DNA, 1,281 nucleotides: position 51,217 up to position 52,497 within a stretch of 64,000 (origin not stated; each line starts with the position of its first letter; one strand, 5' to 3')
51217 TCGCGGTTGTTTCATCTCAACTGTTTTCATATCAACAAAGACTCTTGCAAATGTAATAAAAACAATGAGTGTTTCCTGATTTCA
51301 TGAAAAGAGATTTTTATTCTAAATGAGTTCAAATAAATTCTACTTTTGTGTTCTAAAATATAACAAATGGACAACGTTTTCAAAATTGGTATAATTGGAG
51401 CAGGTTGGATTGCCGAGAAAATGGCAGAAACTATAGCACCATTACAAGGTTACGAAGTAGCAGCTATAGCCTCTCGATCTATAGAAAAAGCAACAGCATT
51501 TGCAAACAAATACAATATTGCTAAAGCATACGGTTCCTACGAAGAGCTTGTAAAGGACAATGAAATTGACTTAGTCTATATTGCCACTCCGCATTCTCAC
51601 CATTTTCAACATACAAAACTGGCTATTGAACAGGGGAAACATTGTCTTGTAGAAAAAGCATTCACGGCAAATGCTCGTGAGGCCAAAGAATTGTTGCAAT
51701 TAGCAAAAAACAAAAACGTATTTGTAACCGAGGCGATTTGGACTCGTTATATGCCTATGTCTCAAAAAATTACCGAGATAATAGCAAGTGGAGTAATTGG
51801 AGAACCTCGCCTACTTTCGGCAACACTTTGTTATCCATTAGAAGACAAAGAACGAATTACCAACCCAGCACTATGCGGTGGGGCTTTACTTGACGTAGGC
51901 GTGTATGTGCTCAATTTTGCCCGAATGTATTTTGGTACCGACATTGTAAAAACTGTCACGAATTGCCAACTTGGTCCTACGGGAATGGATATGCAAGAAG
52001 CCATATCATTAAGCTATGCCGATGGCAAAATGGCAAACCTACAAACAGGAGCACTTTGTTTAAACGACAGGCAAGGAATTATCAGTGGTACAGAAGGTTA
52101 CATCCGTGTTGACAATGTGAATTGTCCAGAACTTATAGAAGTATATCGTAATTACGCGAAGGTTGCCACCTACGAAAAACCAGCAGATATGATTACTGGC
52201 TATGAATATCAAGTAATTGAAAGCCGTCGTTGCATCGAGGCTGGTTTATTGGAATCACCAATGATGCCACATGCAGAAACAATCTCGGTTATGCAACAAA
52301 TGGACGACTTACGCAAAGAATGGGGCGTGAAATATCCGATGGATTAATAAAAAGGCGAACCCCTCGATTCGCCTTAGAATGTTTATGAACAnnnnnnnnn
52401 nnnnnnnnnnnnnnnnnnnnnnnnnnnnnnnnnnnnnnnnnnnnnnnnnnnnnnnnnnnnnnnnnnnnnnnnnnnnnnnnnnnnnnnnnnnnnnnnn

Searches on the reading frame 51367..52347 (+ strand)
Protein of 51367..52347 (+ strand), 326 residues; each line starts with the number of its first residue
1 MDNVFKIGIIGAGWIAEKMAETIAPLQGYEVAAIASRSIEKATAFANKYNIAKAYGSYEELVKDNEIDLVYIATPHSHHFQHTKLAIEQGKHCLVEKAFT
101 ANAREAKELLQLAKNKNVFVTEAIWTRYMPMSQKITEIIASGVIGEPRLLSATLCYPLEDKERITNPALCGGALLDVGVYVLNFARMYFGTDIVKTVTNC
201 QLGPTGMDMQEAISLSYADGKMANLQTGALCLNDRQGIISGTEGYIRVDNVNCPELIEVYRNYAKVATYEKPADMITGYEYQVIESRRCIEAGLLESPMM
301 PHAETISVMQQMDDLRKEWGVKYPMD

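Call 7: search_protein_families(library=pfam, proteins=[window:51367-52347:+], max_evalue=0.1)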
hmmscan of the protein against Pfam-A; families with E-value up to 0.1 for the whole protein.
window:51367-52347:+ (326 aa): 12 families
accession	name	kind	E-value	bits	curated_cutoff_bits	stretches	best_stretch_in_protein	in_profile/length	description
PF01408.29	GFO_IDH_MocA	-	8.4e-28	97.9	24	1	5-121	1-117/120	Oxidoreductase family, NAD-binding Rossmann fold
PF22725.1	GFO_IDH_MocA_C3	-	1.8e-16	60.7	27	1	133-247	2-124/124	GFO/IDH/MocA C-terminal domain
PF03807.23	F420_oxidored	-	5.9e-08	33.6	21.6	1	6-82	1-75/94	NADP oxidoreductase coenzyme F420-dependent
PF03447.22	NAD_binding_3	-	2.2e-06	28.8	24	1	11-118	1-111/116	Homoserine dehydrogenase, NAD binding domain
PF01488.26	Shikimate_DH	-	4.6e-06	27.2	24.3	1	6-81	14-90/138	Shikimate / quinate 5-dehydrogenase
PF03435.24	Sacchrp_dh_NADP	-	8.3e-05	23.4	25.1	1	7-125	1-115/129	Saccharopine dehydrogenase NADP binding domain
PF02894.22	GFO_IDH_MocA_C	-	0.00029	21.1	22.9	1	137-249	2-129/218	Oxidoreductase family, C-terminal alpha/beta domain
PF03446.21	NAD_binding_2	-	0.0031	18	21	1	6-118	1-112/161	NAD binding domain of 6-phosphogluconate dehydrogenase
PF01118.30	Semialdhyde_dh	-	0.015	16.1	26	1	6-91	1-91/121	Semialdehyde dehydrogenase, NAD binding domain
PF02826.25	2-Hacid_dh_C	-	0.017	15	25.1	1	6-79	38-104/178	D-isomer specific 2-hydroxyacid dehydrogenase, NAD binding domain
PF22660.2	RS_preATP-grasp-like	-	0.041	14.7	27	0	6-62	3-57/98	Ribonucleotide synthetase preATP-grasp domain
PF13380.12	CoA_binding_2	-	0.088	13.7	22.8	0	27-120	26-105/116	CoA binding domain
